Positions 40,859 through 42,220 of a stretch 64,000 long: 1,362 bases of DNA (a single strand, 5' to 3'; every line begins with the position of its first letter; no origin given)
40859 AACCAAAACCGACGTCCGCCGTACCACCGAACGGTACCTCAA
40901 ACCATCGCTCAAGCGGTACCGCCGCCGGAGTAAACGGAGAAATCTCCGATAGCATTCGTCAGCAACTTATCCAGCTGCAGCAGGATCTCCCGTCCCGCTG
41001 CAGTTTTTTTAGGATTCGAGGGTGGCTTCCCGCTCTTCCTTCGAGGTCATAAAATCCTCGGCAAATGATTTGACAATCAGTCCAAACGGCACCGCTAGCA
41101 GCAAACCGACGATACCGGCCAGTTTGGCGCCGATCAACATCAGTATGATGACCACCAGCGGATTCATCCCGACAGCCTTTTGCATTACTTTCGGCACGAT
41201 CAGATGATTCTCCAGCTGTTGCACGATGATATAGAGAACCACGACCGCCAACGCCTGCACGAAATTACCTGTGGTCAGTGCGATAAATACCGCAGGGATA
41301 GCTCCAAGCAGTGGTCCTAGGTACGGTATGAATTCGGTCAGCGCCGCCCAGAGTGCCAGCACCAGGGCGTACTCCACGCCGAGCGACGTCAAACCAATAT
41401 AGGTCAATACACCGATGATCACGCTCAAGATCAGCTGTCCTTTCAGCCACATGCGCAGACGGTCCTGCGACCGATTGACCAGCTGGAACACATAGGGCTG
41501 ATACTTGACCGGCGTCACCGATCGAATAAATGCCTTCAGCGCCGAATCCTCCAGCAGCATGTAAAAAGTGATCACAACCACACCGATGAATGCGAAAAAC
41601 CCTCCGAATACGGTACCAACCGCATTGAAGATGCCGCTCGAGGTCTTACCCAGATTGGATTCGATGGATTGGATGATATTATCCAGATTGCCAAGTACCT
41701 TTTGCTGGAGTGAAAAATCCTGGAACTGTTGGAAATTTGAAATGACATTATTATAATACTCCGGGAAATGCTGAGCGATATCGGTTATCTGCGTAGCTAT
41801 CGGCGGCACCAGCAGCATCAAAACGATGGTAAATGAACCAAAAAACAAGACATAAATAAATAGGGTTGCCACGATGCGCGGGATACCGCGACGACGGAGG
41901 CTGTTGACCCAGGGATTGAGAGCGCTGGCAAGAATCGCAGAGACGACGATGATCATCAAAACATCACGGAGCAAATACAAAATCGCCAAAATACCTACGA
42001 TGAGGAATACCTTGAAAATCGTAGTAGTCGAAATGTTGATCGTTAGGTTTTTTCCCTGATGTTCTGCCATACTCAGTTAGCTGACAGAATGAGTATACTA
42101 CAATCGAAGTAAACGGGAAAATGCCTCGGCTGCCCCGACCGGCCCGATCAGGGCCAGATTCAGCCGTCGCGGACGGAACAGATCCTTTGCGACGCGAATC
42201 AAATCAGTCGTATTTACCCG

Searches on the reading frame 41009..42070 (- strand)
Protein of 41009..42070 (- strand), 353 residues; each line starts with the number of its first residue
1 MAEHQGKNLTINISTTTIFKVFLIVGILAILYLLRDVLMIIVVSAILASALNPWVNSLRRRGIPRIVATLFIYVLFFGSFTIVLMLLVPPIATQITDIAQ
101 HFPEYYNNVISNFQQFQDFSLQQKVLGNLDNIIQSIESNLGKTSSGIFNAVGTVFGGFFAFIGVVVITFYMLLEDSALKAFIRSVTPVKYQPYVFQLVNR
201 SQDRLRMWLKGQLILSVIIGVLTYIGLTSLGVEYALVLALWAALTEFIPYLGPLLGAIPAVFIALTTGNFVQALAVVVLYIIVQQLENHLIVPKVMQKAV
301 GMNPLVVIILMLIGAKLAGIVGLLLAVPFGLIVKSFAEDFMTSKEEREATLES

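Call 48: search_protein_families(library=pfam, proteins=[window:41009-42070:-], max_evalue=0.001)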
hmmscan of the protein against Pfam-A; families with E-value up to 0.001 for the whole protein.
window:41009-42070:- (353 aa): 1 family
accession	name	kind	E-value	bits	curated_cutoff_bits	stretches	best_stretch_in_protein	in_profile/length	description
PF01594.21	AI-2E_transport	-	8.4e-73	245.8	34.3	1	21-339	5-325/327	AI-2E family transporter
